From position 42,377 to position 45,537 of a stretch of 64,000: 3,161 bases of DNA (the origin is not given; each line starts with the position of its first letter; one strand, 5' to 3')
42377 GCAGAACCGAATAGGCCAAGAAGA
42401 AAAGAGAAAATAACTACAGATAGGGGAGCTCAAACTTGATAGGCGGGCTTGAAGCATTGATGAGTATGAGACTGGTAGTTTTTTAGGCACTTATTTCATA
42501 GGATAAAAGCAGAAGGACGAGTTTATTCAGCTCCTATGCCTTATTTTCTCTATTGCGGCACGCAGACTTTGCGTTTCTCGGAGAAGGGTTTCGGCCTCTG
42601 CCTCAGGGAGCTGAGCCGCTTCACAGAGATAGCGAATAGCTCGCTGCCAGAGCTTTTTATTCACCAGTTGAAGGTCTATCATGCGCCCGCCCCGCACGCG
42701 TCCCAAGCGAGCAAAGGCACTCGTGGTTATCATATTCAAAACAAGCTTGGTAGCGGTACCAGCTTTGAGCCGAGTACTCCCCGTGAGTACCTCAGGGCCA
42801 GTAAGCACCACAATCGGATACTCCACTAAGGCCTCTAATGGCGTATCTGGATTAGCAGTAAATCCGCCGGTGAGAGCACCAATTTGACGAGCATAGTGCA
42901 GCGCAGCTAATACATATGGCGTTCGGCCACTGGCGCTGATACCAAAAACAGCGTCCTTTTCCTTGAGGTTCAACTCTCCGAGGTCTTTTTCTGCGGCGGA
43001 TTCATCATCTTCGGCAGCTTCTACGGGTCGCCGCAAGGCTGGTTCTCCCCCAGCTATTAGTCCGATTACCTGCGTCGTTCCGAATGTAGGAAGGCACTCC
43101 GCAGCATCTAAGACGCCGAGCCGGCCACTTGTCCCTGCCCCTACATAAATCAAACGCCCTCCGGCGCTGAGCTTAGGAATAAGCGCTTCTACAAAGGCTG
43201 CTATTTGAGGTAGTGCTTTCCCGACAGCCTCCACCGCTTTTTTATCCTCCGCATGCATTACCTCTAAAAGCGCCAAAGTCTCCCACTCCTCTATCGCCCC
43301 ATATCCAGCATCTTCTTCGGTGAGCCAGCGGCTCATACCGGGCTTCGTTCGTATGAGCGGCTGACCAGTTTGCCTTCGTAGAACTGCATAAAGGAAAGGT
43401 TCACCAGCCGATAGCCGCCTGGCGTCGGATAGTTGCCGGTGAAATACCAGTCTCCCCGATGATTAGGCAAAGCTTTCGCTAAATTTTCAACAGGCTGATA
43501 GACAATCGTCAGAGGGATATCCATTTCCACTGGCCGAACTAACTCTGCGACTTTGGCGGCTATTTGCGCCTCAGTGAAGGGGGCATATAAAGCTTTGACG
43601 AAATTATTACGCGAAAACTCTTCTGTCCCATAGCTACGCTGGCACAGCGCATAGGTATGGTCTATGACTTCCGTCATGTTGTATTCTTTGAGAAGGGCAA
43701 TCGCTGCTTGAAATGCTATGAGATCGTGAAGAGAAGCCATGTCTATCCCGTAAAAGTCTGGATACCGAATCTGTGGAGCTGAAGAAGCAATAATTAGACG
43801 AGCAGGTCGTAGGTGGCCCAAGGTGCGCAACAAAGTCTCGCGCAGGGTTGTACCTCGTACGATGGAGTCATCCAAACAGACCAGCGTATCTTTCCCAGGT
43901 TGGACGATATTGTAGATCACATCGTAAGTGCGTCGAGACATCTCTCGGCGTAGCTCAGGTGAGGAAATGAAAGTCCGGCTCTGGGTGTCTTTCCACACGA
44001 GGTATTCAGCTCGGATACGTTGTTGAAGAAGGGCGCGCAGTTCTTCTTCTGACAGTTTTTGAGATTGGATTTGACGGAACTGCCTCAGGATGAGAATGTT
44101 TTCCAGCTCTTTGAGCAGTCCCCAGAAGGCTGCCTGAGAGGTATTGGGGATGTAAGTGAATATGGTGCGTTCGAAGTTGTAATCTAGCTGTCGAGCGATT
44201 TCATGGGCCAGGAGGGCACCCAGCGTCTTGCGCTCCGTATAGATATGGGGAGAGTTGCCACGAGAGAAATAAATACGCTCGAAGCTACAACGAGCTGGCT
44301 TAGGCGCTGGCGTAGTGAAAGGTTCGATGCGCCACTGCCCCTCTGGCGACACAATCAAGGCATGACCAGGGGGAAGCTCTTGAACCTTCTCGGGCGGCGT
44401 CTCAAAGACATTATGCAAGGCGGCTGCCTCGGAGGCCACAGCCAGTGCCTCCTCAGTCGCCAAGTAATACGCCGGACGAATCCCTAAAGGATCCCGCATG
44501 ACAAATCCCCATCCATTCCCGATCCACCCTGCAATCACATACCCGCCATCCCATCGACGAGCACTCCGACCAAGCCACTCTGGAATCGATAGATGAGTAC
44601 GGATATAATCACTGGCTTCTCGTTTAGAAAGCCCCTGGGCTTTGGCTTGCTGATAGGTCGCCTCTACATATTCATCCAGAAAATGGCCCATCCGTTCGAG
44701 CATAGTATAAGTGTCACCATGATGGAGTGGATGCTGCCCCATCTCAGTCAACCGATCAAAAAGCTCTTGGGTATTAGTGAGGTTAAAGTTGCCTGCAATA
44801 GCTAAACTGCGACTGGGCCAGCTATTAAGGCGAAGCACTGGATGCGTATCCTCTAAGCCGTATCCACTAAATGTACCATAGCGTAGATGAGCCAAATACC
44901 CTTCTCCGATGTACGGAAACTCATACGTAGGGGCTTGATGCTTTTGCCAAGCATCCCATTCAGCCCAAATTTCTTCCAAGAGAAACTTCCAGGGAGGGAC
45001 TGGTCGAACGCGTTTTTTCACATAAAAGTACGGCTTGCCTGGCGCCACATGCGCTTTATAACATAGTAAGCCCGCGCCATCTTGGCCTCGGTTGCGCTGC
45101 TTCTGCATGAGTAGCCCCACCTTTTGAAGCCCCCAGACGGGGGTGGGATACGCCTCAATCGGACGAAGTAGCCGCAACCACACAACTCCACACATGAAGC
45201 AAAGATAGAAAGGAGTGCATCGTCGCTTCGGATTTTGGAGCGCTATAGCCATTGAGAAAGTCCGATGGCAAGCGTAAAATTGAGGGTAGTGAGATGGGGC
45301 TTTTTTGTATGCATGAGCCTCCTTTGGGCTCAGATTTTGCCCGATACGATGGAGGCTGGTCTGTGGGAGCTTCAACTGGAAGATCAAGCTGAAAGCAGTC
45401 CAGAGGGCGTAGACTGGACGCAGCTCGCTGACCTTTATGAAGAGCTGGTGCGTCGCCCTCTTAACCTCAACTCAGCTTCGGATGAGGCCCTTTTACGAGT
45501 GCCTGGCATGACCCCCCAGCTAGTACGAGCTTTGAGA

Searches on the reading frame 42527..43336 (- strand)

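Call 24: search_protein_families(library=pfam, max_evalue=0.01, proteins=[window:42527-43336:-])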
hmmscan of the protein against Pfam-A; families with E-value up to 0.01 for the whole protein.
window:42527-43336:- (269 aa): 5 families
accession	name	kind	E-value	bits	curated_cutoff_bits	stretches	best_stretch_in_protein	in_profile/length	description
PF22645.1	GKRP_SIS_N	-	7.8e-19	67.9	27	1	44-149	1-112/113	Glucokinase regulatory protein N-terminal SIS domain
PF01380.27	SIS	-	9e-07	29.2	25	1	122-203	49-128/131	SIS domain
PF13580.11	SIS_2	-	2.9e-06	27.8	27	1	43-158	19-135/138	SIS domain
PF20741.3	GKRP-like_C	-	1.5e-05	25.9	27.7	1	218-253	3-39/100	C-terminal lid domain of glucokinase regulatory protein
PF22198.1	GKRP_SIS_2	-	3.4e-05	24.1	27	1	44-96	6-60/191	Glucokinase regulatory protein, second SIS domain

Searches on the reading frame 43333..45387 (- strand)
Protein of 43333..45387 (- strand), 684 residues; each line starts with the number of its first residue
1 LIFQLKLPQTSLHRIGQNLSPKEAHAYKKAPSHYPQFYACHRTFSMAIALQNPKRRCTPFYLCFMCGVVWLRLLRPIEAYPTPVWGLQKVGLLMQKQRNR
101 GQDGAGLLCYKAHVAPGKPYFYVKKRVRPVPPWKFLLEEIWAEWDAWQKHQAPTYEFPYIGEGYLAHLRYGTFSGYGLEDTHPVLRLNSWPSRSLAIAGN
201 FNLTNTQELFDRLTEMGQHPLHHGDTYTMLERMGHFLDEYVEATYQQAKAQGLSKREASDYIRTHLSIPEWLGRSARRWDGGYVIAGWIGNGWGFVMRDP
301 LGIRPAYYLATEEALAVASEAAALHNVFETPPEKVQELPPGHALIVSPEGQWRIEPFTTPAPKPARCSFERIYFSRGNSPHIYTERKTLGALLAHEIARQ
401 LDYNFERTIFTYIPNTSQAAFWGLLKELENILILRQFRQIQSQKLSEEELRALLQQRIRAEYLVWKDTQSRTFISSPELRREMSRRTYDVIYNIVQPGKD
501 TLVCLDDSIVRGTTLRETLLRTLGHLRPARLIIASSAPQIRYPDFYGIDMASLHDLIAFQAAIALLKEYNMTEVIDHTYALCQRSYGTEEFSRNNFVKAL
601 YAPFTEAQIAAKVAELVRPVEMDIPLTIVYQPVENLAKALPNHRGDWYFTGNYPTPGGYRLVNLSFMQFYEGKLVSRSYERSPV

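Call 24: search_protein_families(library=pfam, max_evalue=0.01, proteins=[window:43333-45387:-])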
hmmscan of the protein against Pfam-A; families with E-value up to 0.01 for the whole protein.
window:43333-45387:- (684 aa): 2 families
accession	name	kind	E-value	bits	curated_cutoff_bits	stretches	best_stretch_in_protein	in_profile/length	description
PF13537.11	GATase_7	-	9.9e-09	35.7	25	1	248-325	42-122/123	Glutamine amidotransferase domain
PF13522.11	GATase_6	-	0.00052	20.5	27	0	164-320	13-130/130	Glutamine amidotransferase domain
